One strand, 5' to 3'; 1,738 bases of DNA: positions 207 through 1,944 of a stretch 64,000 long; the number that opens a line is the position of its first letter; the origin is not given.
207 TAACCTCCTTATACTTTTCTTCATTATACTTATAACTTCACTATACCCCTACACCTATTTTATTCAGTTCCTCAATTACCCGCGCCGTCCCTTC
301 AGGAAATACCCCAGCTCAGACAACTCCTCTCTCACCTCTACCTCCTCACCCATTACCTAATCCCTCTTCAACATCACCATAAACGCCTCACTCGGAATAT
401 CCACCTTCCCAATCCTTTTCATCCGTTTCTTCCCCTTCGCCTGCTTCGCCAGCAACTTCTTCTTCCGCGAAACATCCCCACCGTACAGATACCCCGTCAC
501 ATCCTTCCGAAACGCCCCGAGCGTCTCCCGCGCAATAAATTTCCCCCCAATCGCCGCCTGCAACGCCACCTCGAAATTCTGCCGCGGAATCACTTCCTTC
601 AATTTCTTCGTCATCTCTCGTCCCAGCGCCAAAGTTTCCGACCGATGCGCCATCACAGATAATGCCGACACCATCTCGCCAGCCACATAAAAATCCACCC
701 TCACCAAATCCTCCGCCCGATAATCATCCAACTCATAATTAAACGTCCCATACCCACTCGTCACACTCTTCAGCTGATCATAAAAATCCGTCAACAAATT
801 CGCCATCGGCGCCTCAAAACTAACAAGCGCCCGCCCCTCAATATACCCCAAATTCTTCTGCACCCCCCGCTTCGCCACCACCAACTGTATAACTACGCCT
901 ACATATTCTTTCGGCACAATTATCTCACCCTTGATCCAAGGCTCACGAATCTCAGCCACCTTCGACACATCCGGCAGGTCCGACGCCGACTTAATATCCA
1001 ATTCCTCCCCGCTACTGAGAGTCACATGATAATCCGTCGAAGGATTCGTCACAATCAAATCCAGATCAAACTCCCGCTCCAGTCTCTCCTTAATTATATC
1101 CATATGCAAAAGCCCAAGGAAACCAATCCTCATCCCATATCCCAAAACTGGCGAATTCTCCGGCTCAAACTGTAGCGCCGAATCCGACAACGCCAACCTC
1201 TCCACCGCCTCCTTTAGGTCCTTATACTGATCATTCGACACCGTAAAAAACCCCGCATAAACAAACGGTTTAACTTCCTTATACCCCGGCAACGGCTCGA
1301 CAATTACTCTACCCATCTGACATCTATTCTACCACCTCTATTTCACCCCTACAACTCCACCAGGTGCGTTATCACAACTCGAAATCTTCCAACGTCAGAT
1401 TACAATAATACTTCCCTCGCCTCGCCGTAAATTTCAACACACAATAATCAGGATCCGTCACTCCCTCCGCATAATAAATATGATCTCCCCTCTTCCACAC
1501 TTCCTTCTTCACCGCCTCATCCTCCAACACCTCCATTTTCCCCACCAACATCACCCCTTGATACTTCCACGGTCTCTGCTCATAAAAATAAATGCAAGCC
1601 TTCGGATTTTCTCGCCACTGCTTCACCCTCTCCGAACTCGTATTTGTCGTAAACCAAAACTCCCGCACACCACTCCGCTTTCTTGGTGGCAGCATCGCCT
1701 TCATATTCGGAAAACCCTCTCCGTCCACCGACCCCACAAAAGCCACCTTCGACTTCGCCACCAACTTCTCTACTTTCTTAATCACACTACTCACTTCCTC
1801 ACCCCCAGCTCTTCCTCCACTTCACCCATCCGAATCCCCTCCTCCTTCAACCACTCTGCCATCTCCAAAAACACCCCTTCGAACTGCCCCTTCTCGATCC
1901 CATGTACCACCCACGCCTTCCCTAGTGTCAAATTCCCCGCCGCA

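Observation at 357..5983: lepA (EF4) is split at the domain II/III linker into two ORFs separated by 3.7 kb of other genes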

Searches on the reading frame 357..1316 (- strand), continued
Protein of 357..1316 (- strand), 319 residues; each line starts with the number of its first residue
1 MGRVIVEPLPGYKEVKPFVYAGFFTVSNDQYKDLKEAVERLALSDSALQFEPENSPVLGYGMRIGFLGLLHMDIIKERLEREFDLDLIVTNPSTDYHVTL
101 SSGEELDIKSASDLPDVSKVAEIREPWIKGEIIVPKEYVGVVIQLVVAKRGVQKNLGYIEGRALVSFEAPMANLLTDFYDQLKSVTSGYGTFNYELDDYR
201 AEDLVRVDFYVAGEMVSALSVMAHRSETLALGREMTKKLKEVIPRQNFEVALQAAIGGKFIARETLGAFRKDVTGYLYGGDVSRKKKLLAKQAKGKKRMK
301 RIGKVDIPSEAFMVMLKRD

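Call 53: search_solved_structures(query=window:357-1316:-, max_evalue=1e-20, show_alignments=1)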
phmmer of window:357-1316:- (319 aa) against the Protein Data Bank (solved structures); distinct sequences matched with E-value up to 1e-20: 5.
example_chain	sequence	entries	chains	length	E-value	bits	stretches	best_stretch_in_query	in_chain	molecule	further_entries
5imq_B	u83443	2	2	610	4.6e-102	344.5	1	6-317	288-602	Elongation factor 4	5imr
4w2e_y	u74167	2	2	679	8.6e-102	343.6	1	6-317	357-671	50S ribosomal protein L9, Elongation factor 4 | GDPCP fused to the N-terminus of the ribosomal protein L9,Elongation factor 4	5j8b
3cb4_D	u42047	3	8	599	3.2e-99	335.2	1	7-316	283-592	GTP-binding protein lepA | Elongation factor 4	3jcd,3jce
2ywe_A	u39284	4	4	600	3.5e-89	302.2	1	7-317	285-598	GTP-binding protein lepA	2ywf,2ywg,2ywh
3deg_C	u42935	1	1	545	2.3e-78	266.7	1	7-266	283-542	GTP-binding protein lepA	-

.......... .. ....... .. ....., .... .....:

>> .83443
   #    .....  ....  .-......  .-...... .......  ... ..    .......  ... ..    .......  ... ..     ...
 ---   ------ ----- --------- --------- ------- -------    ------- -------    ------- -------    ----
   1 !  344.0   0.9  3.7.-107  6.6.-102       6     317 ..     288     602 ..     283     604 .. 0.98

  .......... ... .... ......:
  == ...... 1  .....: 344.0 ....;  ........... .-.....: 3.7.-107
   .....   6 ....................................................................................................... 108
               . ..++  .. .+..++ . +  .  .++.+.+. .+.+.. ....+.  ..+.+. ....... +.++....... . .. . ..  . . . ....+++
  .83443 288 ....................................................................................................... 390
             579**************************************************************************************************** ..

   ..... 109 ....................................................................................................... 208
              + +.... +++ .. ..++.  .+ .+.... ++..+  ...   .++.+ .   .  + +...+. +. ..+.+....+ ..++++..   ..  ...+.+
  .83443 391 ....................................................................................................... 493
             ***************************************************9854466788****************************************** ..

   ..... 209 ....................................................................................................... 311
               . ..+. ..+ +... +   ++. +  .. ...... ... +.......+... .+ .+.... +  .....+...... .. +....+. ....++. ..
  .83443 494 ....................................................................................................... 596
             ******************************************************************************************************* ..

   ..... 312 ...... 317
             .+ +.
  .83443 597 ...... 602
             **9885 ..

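Call 67: search_protein_families(library=ncbifam, proteins=[window:357-1316:-], max_evalue=0.001)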
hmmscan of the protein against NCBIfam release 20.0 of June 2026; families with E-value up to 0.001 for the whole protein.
window:357-1316:- (319 aa): 8 families
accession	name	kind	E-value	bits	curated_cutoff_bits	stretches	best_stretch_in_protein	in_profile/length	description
TIGR01393.1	lepA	equivalog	2e-126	422.8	533.9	1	6-318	281-594/595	translation elongation factor 4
NF009891.0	PRK13351.1-1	equivalog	1.8e-11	43.3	597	1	123-200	586-663/681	elongation factor G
NF009381.0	PRK12740.1-5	subfamily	1.8e-11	43.2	583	1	123-200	595-671/692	elongation factor G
TIGR00484.1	EF-G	equivalog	3.7e-10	38.6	659.4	1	123-200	599-675/691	elongation factor G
NF009379.0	PRK12740.1-3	equivalog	1.7e-07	30.2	513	0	125-199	579-655/674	elongation factor G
NF009377.1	PRK12740.1-1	equivalog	2.7e-05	22.8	890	1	121-199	609-687/700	elongation factor G-like protein EF-G2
TIGR01394.1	TypA_BipA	equivalog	0.00019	19.8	757.3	1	124-217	393-485/594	translational GTPase TypA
NF012153.1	tet_protect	equivalog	0.00052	18.4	775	0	26-100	357-428/614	tetracycline resistance ribosomal protection protein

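Call 71: predict_structure(alignment_id=A2)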
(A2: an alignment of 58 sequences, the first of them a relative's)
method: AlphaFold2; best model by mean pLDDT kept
length: 319 residues; sequences in the alignment: 58
mean_pLDDT: 64.1   pTM: 0.57
mean pLDDT of the five models: 64.1, 61.4, 58.2, 56.3, 52.2
residues with pLDDT >= 90: 25; 70-90: 122; 50-70: 83; < 50: 89
segments of 3 or more residues with pLDDT < 50: 6-18, 244-288, 291-319
pLDDT, mean of each block of 10 residues (from residue 1): 44 42 65 76 60 63 66 71 71 76 84 77 87 89 90 91 91 74 78 82 78 65 77 67 44 32 31 30 46 41 32 28
secondary structure, 60 per line:
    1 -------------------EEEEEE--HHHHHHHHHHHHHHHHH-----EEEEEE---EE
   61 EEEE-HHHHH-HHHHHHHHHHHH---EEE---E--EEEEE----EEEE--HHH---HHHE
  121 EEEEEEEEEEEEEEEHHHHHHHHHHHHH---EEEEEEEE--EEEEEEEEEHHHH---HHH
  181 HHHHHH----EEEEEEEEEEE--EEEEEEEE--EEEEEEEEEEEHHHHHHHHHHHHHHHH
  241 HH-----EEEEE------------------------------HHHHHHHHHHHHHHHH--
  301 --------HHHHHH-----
elements in order: E20-25 H28-44 E50-55 E59-64 H66-70 H72-83 E87-89 E96-100 E105-108 E120-135 H136-148 E152-159 E162-170 H171-174 H178-186 E191-201 E204-211 E214-224 H225-242 E248-252 H283-298 H309-314

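Call 76: find_encoding_contigs(protein=P0002, flank=10000, max_places=2)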
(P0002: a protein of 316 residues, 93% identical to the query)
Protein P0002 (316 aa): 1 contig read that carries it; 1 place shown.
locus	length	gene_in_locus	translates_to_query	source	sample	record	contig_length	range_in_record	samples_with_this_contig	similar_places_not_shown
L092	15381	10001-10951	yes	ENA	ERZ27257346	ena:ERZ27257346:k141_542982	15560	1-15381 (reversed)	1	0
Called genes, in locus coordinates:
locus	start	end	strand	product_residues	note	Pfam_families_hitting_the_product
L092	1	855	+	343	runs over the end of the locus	?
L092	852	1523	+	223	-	-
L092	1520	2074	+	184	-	PF01327:Pep_deformylase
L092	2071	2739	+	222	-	PF03575:Peptidase_S51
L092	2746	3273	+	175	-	PF10881:DUF2726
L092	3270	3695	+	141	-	PF00702:Hydrolase, PF13419:HAD_2 (weak), PF13242:Hydrolase_like (weak)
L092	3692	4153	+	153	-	PF12663:DUF3788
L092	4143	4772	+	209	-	PF06445:GyrI-like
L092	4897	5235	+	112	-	PF12674:Zn_ribbon_2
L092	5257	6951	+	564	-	-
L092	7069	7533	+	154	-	PF12663:DUF3788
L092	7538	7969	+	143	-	PF01243:PNPOx_N, PF16242:Pyrid_ox_like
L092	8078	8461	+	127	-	PF08020:DUF1706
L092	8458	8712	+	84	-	PF11731:Cdd1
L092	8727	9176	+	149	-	PF00383:dCMP_cyt_deam_1, PF14437:MafB19-deam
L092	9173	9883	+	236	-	PF03575:Peptidase_S51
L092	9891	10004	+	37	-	PF11731:Cdd1 (weak)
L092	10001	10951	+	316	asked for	PF00679:EFG_C, PF06421:LepA_C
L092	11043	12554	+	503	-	PF09479:Flg_new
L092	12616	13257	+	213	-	-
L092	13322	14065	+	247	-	PF00625:Guanylate_kin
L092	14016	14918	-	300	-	PF00406:ADK, PF13207:AAA_17, PF13671:AAA_33 (weak)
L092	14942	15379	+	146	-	?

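Call 90: search_protein_families(library=pfam, proteins=[L025:521-1129:+, L025:1723-4503:+, L025:5133-5585:+, L025:5783-7483:+, L025:7530-9941:+], max_evalue=0.001)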
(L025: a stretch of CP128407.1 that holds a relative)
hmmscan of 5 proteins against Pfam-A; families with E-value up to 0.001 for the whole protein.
L025:521-1129:+ (202 aa): 2 families
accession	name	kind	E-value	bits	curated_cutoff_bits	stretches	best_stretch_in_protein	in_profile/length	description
PF10544.15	T5orf172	-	4.6e-06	27.5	20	1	4-89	1-97/101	T5orf172 domain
PF13455.12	MUG113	-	5.7e-05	24.1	22.3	1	18-89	2-70/73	Meiotically up-regulated gene 113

L025:1723-4503:+ (926 aa): 0 families

L025:5133-5585:+ (150 aa): 1 family
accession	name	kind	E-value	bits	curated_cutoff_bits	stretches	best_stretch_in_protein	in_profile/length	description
PF00881.29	Nitroreductase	-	1.7e-06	28.8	23.5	1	55-139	78-167/167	Nitroreductase family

L025:5783-7483:+ (566 aa): 7 families
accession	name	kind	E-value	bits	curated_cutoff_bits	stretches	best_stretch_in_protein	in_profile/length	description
PF08279.18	HTH_11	-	8.2e-07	29.3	25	1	274-305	12-43/55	HTH domain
PF13545.12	HTH_Crp_2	-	1.9e-05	25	27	0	278-308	23-53/70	Crp-like helix-turn-helix domain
PF13412.12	HTH_24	-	6.7e-05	22.8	21.9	0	348-379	16-47/48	Winged helix-turn-helix DNA-binding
PF01047.28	MarR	-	0.00014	22.2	24.6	0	274-307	14-47/59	MarR family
PF13551.12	HTH_29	-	0.00049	20.6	28.1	0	274-308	9-43/64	Winged helix-turn helix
PF13518.12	HTH_28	-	0.00056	20.4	25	0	276-308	12-43/52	Helix-turn-helix domain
PF02082.26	Rrf2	-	0.0006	20.4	30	0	274-307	20-53/132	Iron-dependent Transcriptional regulator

L025:7530-9941:+ (803 aa): 0 families

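Call 91: search_protein_representatives(protein=window:357-1316:-)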
Query: 319 residues. Proteins with E-value up to 0.001 (for the whole library): 9872; up to 1e-10: 5574; up to 1e-30: 1178. The best 150 are listed.
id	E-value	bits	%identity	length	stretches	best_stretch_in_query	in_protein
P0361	1.2e-118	412.2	77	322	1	79-319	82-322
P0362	1.1e-106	372.8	68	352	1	67-319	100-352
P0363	1.8e-101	355.8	51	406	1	9-318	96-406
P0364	2.1e-101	355.5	52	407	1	7-317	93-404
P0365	4.4e-101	354.5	51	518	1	5-319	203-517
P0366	1.0e-100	353.3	50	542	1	7-319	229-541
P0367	4.4e-100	351.2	50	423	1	6-318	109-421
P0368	7.7e-99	347.1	49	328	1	8-317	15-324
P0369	3.7e-98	344.9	50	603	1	5-318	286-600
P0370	9.9e-98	343.5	50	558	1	7-319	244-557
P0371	2.6e-97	342.1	54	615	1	6-318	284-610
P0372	7.9e-95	334.0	50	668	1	6-319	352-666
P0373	2.6e-94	332.3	50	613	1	7-319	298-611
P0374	3.2e-94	332.0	50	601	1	3-311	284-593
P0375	3.5e-93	328.6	48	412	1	6-317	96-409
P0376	2.4e-92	325.8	46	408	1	8-319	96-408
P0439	3.1e-75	269.6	40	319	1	7-316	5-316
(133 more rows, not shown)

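Call 92: find_encoding_contigs(protein=P0368, flank=6000, max_places=2)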
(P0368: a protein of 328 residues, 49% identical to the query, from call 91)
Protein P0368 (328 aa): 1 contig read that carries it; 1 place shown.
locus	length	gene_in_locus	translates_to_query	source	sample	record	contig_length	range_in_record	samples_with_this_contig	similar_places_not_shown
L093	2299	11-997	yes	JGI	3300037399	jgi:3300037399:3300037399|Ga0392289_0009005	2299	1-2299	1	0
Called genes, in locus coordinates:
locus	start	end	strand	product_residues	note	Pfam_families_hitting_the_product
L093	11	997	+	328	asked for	PF14492:EFG_III (weak), PF00679:EFG_C, PF06421:LepA_C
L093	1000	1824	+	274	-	PF10502:Peptidase_S26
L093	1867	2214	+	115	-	PF16137:DUF4845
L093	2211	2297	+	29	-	?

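Call 93: find_encoding_contigs(protein=P0363, flank=4000, max_places=2)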
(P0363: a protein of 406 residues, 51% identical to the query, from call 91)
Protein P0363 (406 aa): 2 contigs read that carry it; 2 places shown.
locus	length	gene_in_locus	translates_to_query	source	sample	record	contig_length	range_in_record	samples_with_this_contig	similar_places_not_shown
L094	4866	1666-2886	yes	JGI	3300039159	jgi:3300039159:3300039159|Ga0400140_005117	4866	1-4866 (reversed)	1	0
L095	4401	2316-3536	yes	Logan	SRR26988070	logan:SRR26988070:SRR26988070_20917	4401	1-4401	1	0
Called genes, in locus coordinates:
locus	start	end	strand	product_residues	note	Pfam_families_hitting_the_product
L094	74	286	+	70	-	-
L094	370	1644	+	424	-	PF02491:SHS2_FTSA, PF14450:FtsA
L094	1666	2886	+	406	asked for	PF22042:EF-G_D2 (faint), PF03144:GTP_EFTU_D2 (weak), PF14492:EFG_III (faint), PF00679:EFG_C, PF06421:LepA_C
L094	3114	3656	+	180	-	PF00578:AhpC-TSA, PF08534:Redoxin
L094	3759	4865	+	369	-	?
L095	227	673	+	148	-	PF01245:Ribosomal_L19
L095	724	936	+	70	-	-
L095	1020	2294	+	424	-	PF02491:SHS2_FTSA, PF14450:FtsA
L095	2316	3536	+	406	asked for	PF22042:EF-G_D2 (faint), PF03144:GTP_EFTU_D2 (weak), PF14492:EFG_III (faint), PF00679:EFG_C, PF06421:LepA_C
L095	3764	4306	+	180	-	PF00578:AhpC-TSA, PF08534:Redoxin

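Call 94: find_encoding_contigs(protein=P0439, flank=6000, max_places=2)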
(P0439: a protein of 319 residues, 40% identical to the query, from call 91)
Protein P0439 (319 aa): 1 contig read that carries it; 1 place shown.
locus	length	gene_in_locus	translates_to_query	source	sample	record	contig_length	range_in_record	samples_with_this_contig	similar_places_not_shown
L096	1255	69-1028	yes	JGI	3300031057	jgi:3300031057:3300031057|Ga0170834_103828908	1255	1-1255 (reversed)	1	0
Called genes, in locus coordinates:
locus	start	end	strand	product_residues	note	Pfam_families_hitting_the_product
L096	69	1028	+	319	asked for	PF14492:EFG_III (weak), PF00679:EFG_C, PF06421:LepA_C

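Call 96: find_encoding_contigs(protein=P0364, flank=4000, max_places=2)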
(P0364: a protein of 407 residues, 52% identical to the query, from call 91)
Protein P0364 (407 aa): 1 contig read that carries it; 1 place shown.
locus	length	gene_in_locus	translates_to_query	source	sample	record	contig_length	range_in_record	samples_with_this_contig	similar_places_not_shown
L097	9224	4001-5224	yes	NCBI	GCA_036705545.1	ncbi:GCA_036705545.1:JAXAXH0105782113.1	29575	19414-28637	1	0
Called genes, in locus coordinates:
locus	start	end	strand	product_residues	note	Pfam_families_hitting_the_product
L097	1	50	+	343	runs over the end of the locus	PF00070:Pyr_redox (faint), PF00890:FAD_binding_2 (weak), PF03486:HI0933_like (faint), PF07992:Pyr_redox_2, PF12831:FAD_oxidored (weak), PF13434:Lys_Orn_oxgnase (faint), PF13738:Pyr_redox_3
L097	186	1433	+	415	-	PF00171:Aldedh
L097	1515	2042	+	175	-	PF13505:OMP_b-brl (weak)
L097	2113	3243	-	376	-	PF19583:ODP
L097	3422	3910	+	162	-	PF00009:GTP_EFTU, PF01926:MMR_HSR1 (faint)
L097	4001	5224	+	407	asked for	PF22042:EF-G_D2 (weak), PF03144:GTP_EFTU_D2, PF14492:EFG_III (weak), PF00679:EFG_C, PF06421:LepA_C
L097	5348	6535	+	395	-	-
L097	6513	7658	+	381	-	PF04055:Radical_SAM, PF06969:HemN_C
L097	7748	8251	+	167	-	PF08937:ThsB_TIR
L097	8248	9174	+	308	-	PF20016:ThsA_Macro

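Call 97: find_encoding_contigs(protein=P0376, flank=4000, max_places=2)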
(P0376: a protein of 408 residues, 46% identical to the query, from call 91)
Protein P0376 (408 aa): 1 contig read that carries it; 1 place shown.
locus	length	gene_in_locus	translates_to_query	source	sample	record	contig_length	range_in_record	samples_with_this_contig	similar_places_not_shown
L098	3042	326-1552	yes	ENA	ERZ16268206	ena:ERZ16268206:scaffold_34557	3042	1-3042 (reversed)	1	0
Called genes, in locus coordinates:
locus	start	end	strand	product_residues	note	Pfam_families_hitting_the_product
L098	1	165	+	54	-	?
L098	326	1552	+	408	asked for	PF14492:EFG_III (faint), PF00679:EFG_C, PF06421:LepA_C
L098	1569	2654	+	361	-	PF00730:HhH-GPD, PF00633:HHH (faint), PF14815:NUDIX_4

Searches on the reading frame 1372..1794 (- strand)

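Call 5: search_protein_families(library=pfam, proteins=[window:1372-1794:-])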
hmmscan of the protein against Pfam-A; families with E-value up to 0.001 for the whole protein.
window:1372-1794:- (140 aa): 2 families
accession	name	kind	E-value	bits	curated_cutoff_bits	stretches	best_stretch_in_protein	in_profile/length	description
PF01243.27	PNPOx_N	-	1.9e-17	64.2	28.1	1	6-131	3-120/120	Pyridoxamine 5'-phosphate oxidase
PF16242.11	Pyrid_ox_like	-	1.3e-16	60.9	28.8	1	5-130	3-125/149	Pyridoxamine 5'-phosphate oxidase like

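Call 67: search_protein_families(library=ncbifam, proteins=[window:1372-1794:-], max_evalue=0.001)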
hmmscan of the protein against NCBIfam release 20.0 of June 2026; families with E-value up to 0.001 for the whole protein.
window:1372-1794:- (140 aa): 3 families
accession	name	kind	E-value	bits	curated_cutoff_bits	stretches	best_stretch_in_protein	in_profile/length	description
TIGR03618.1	Rv1155_F420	subfamily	7.3e-05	23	79.05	1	9-107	2-98/127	TIGR03618 family F420-dependent PPOX class oxidoreductase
NF004231.0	PRK05679.1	subfamily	0.00022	20.7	129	1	16-97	46-123/213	pyridoxal 5'-phosphate synthase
TIGR00558.3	pdxH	equivalog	0.00025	20.7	180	1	11-96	17-98/190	pyridoxamine 5'-phosphate oxidase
